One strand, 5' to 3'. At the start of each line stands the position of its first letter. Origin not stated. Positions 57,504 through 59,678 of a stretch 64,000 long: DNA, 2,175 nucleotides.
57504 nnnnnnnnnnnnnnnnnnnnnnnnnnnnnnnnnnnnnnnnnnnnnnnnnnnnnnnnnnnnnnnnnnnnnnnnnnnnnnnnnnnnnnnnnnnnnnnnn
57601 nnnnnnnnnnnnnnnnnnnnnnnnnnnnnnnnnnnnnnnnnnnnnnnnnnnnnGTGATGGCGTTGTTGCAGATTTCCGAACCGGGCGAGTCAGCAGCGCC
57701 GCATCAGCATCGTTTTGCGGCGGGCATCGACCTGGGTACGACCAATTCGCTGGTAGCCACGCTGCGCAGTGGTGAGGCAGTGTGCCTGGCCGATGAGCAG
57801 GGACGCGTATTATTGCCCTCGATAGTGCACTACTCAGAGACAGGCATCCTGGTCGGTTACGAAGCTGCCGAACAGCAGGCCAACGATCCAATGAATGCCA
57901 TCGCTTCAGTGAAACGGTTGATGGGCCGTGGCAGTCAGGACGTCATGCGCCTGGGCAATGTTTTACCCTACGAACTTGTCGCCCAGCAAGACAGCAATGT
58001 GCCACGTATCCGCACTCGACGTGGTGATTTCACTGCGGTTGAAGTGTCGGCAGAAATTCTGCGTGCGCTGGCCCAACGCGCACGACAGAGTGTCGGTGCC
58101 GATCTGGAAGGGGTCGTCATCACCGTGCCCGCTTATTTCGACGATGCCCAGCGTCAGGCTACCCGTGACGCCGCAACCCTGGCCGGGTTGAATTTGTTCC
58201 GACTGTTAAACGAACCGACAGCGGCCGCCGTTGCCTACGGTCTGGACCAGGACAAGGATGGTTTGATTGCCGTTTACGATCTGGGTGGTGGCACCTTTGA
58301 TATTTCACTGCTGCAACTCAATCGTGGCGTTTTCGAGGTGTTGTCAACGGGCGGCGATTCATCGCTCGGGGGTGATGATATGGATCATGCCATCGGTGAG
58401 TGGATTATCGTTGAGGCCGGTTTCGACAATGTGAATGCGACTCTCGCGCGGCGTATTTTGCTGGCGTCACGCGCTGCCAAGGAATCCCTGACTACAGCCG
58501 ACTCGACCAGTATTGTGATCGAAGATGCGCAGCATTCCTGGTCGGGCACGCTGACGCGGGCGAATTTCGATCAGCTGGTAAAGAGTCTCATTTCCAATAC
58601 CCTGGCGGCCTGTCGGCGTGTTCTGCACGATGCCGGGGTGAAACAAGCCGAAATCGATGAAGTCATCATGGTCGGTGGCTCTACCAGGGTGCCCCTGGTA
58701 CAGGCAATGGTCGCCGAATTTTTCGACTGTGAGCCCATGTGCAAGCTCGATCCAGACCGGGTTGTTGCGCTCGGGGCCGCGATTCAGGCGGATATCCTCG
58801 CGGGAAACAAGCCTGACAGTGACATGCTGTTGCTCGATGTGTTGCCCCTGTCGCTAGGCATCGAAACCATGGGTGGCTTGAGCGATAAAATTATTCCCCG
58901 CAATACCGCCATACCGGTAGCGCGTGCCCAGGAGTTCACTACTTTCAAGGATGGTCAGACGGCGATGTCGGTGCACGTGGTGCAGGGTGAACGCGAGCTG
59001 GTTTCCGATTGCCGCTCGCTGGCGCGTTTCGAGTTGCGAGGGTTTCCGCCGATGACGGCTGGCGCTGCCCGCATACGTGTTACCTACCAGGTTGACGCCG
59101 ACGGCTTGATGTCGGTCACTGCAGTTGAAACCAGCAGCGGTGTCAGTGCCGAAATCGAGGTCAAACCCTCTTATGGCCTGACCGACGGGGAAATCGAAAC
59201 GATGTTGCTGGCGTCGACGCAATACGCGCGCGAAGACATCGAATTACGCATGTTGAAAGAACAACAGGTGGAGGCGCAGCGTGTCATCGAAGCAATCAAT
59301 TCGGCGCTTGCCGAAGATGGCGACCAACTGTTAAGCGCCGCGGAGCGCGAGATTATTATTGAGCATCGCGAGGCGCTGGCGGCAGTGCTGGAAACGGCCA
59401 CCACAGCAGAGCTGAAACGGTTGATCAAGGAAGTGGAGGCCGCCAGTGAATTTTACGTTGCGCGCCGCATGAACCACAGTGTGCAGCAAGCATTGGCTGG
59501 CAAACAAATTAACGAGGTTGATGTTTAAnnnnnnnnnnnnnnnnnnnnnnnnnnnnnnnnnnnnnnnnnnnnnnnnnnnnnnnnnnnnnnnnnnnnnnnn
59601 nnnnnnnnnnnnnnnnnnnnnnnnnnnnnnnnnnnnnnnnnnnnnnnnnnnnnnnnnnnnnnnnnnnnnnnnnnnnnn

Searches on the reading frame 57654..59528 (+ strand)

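Call 3: search_protein_families(library=ncbifam, proteins=[window:57654-59528:+])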
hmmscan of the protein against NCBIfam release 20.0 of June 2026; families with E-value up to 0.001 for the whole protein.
window:57654-59528:+ (624 aa): 15 families
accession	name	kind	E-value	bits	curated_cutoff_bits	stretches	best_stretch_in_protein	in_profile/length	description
NF003520.0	PRK05183.1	subfamily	4.8e-284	943.6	620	1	2-622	1-621/621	Fe-S protein assembly chaperone HscA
TIGR01991.1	HscA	equivalog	1.8e-258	859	708.55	1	22-621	1-600/600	Fe-S protein assembly chaperone HscA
NF001413.0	PRK00290.1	equivalog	6.5e-172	573.1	648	1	23-612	5-600/625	molecular chaperone DnaK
TIGR02350.1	prok_dnaK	equivalog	3.1e-168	560.8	822.55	1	24-598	4-587/596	molecular chaperone DnaK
NF002399.0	PRK01433.1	equivalog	2e-149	498.9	743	1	2-622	1-594/595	Fe-S protein assembly chaperone HscA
NF009947.0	PRK13411.1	equivalog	8e-148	493.4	1002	1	24-596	6-587/662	molecular chaperone DnaK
NF009946.0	PRK13410.1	equivalog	3.2e-146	488.3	1019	1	24-610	6-605/669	molecular chaperone DnaK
NF010539.0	PRK13927.1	subfamily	9.6e-14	51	293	1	115-276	61-218/339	rod shape-determining protein MreB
NF011660.0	PRK15080.1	equivalog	8.2e-13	48.2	182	1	132-229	75-167/277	ethanolamine utilization protein EutJ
NF008673.0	PRK11678.1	equivalog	1.2e-12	47.4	331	1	136-223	134-229/450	molecular chaperone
TIGR00904.1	mreB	subfamily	9.8e-12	44.6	365.75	1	108-251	54-193/334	MreB/Mrl family cell shape determining protein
TIGR02529.1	EutJ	subfamily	1.2e-10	41.2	152.1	1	132-229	42-134/239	ethanolamine utilization protein EutJ family protein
NF010540.1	PRK13929.1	exception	1.3e-09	37.7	515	1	107-252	51-194/334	rod-share determining protein MreBH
TIGR01312.1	XylB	equivalog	1.5e-05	23.7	380.25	1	301-386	360-442/481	xylulokinase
TIGR01174.1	ftsA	equivalog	0.0001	21.5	175.85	1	171-361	164-342/371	cell division protein FtsA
